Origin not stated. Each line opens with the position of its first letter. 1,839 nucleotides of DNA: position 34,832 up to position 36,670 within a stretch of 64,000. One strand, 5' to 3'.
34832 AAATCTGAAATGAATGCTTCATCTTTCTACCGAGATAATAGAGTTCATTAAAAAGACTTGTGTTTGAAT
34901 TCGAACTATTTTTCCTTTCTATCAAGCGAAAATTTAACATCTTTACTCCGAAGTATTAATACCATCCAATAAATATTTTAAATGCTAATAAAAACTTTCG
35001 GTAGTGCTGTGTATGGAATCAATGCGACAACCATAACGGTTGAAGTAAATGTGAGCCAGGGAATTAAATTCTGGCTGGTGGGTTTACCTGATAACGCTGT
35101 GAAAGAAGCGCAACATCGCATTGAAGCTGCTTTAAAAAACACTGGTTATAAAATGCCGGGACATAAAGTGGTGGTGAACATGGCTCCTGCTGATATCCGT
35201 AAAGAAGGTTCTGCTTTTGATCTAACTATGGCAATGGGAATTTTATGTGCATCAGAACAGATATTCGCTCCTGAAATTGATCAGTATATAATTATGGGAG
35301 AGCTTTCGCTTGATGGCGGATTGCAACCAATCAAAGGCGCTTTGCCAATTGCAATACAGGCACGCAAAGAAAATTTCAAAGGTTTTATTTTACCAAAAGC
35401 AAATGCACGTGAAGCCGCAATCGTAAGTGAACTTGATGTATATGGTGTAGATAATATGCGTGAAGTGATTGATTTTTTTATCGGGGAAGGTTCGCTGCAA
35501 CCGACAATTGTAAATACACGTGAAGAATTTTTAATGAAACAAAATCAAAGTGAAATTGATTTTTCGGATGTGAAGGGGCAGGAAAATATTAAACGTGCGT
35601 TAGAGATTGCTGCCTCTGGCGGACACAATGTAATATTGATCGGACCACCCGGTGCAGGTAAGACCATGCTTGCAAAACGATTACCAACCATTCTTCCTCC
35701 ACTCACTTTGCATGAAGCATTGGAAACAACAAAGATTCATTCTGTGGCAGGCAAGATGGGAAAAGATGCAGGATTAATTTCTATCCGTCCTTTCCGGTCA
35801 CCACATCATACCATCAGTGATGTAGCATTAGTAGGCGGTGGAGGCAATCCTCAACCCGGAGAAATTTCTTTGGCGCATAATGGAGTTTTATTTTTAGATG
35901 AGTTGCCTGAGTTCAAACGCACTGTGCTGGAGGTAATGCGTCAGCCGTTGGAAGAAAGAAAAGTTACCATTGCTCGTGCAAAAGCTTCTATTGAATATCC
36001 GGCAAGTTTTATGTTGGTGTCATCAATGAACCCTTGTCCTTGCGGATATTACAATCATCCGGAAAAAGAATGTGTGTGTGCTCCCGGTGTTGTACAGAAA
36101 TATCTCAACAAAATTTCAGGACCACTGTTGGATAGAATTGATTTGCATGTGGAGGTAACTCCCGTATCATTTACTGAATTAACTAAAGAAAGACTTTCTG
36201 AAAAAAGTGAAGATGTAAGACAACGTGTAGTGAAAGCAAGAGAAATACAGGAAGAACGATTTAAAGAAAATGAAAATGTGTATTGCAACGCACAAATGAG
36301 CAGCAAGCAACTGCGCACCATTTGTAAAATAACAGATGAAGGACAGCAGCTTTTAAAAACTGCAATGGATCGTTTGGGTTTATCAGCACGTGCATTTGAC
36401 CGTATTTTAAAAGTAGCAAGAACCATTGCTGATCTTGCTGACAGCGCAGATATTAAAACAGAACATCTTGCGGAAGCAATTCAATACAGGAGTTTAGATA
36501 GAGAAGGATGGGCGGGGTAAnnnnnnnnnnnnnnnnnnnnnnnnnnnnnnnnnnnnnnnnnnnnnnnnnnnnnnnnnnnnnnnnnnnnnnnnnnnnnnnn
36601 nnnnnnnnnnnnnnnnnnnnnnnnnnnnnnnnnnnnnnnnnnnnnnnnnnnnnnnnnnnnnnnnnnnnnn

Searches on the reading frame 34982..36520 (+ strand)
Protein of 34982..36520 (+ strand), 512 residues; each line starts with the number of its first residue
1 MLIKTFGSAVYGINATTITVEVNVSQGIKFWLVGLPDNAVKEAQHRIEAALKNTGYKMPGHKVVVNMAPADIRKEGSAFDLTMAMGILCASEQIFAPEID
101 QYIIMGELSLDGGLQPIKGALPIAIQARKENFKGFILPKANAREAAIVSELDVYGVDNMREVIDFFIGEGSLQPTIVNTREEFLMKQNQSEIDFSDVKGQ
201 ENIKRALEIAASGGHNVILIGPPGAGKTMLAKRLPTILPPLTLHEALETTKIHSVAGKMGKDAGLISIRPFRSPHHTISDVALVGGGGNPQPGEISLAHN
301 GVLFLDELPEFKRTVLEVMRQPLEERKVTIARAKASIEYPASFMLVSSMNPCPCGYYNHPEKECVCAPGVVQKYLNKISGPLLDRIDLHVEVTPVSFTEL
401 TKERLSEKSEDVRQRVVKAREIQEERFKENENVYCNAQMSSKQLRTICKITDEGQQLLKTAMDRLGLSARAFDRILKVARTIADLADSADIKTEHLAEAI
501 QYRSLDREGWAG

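Call 7: search_protein_families(library=pfam, proteins=[window:34982-36520:+], max_evalue=0.01)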
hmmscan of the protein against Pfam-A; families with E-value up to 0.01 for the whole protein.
window:34982-36520:+ (512 aa): 18 families
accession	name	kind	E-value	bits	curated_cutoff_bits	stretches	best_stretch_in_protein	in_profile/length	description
PF01078.27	Mg_chelatase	-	1.4e-97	325.5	20.3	1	193-398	1-205/207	Magnesium chelatase, subunit ChlI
PF13541.12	ChlI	-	6.8e-45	152.3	27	1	20-141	1-121/121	Subunit ChlI of Mg-chelatase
PF13335.12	Mg_chelatase_C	-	4.7e-36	123.7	26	1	407-503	2-94/94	Magnesium chelatase, subunit ChlI C-terminal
PF07728.20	AAA_5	-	9e-10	39.1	22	1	216-353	1-125/139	AAA domain (dynein-related subfamily)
PF00493.29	MCM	-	1e-06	28.5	23.3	1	292-360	114-181/224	MCM P-loop domain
PF00158.32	Sigma54_activat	-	2.7e-05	24.4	20.2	0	289-329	83-123/168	Sigma-54 interaction domain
PF05496.18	RuvB_N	-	4.2e-05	23.8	27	0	194-232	6-51/159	Holliday junction DNA helicase RuvB P-loop domain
PF05362.19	Lon_C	-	0.00026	21.1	21.1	1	45-164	75-200/205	Lon protease (S16) C-terminal proteolytic domain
PF13191.12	AAA_16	-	0.00042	21.3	32.6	1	203-238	12-48/167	AAA ATPase domain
PF20030.5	bpMoxR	-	0.00059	19.4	27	0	199-238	16-55/205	MoxR domain in the MoxR-vWA-beta-propeller ternary systems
PF20720.3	nSTAND3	-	0.00084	19.5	27.2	1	202-234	6-37/155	Novel STAND NTPase 3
PF13401.12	AAA_22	-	0.001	19.8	27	1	215-238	6-29/130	AAA domain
PF00004.35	AAA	-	0.0016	19.3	21.2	0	217-235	1-19/131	ATPase family associated with various cellular activities (AAA)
PF14532.12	Sigma54_activ_2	-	0.0037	17.9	25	0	202-234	9-41/138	Sigma-54 interaction domain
PF01695.23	IstB_IS21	-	0.0046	16.9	24.1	1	214-232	92-110/238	IstB-like ATP binding protein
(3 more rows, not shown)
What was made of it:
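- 34982..36520 (+): comM/yifB (Mg-chelatase-like AAA ATPase), the conserved right-hand flank of the islet. Pfam (call 7).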

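Call 48: find_encoding_contigs(protein=window:34982-36520:+, flank=8000, max_places=10)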
Protein window:34982-36520:+ (512 aa): 4 contigs read that carry it; 4 places shown.
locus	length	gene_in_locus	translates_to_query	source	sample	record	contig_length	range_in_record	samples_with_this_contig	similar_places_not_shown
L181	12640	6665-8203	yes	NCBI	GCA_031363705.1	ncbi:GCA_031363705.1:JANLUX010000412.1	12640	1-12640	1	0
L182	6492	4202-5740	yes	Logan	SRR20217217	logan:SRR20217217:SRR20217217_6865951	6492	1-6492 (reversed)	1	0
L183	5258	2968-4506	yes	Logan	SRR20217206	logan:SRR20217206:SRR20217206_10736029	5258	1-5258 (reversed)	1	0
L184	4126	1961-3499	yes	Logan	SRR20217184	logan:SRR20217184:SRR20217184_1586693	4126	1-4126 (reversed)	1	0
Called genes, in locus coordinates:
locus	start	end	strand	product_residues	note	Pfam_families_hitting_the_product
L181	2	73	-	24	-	?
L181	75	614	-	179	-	-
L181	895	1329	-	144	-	-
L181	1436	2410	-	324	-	PF01916:DS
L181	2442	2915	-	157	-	-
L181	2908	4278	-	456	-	PF01171:ATP_bind_3, PF01507:PAPS_reduct (faint), PF28558:TilS_SCL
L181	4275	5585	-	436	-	PF04715: (faint), PF00425:Chorismate_bind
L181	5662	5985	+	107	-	PF21956:DUF6922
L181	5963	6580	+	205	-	PF08843:AbiEii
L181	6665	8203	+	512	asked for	PF13541:ChlI, PF00493:MCM (faint), PF01078:Mg_chelatase, PF07728:AAA_5, PF13335:Mg_chelatase_C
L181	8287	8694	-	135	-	PF05168:HEPN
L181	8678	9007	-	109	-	PF22600:MTPAP-like_central (weak), PF01909:NTP_transf_2, PF18765:Polbeta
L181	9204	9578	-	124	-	PF01850:PIN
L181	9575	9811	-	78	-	-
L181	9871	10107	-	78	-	PF22600:MTPAP-like_central (weak), PF01909:NTP_transf_2, PF18765:Polbeta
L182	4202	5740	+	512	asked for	PF13541:ChlI, PF00493:MCM (faint), PF01078:Mg_chelatase, PF07728:AAA_5, PF13335:Mg_chelatase_C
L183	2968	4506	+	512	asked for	PF13541:ChlI, PF00493:MCM (faint), PF01078:Mg_chelatase, PF07728:AAA_5, PF13335:Mg_chelatase_C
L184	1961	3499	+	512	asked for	PF13541:ChlI, PF00493:MCM (faint), PF01078:Mg_chelatase, PF07728:AAA_5, PF13335:Mg_chelatase_C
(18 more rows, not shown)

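Call 79: search_protein_families(library=ncbifam, proteins=[window:34982-36520:+], max_evalue=0.01)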
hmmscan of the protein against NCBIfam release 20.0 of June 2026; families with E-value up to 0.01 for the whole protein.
window:34982-36520:+ (512 aa): 23 families
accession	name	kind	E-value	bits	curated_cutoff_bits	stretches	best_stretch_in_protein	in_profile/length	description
TIGR00368.1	TIGR00368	hypoth_equivalog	1.7e-195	650.3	362.4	1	7-503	3-499/499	YifB family Mg chelatase-like AAA ATPase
NF007365.0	PRK09862.1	equivalog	3e-138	461.6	530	1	8-507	9-496/506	YifB family Mg chelatase-like AAA ATPase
TIGR02902.1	spore_lonB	equivalog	1.5e-16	60.1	723.3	2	193-333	63-209/531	ATP-dependent protease LonB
TIGR00764.1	lon_rel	equivalog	1.1e-15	57.3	516.6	2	196-250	19-73/608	ATP-dependent protease LonB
TIGR02903.1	spore_lon_C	equivalog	1.6e-11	43.5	678.8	1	89-165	535-613/615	Lon family ATP-dependent protease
TIGR02442.1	Cob-chelat-sub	hypoth_equivalog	7.8e-11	41.1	779.45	1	282-351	110-179/641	putative cobaltochelatase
TIGR02031.1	BchD-ChlD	equivalog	1.9e-08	33.5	499.55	1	203-507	3-270/608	magnesium chelatase ATPase subunit D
NF038308.1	RNA_repair_RtcR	equivalog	1.4e-06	27.4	650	1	184-233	174-223/530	RNA repair transcriptional activator RtcR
NF000868.0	PRK00080.1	equivalog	2e-06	26.9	282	0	193-233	23-70/330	Holliday junction branch migration DNA helicase RuvB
TIGR02030.1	BchI-ChlI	equivalog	3.8e-06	26.3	466.95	1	282-351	114-183/337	magnesium chelatase ATPase subunit I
TIGR00763.1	lon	equivalog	5.2e-06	25.2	608.05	1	74-164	699-792/795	endopeptidase La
TIGR00635.1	ruvB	equivalog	2e-05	23.8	299.05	0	194-232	3-48/305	Holliday junction branch migration DNA helicase RuvB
TIGR00416.1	sms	equivalog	2.6e-05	23.2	403.05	1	52-162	347-453/454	DNA repair protein RadA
NF003745.1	PRK05342.1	equivalog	0.00027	19.9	359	1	206-263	104-155/418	ATP-dependent Clp protease ATP-binding subunit ClpX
NF011953.0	PRK15424.1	equivalog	0.00091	17.9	703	1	183-334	207-357/538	propionate catabolism operon regulatory protein PrpR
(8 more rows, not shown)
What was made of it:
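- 34982..36520 (+): NCBIfam TIGR00368 (call 79).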
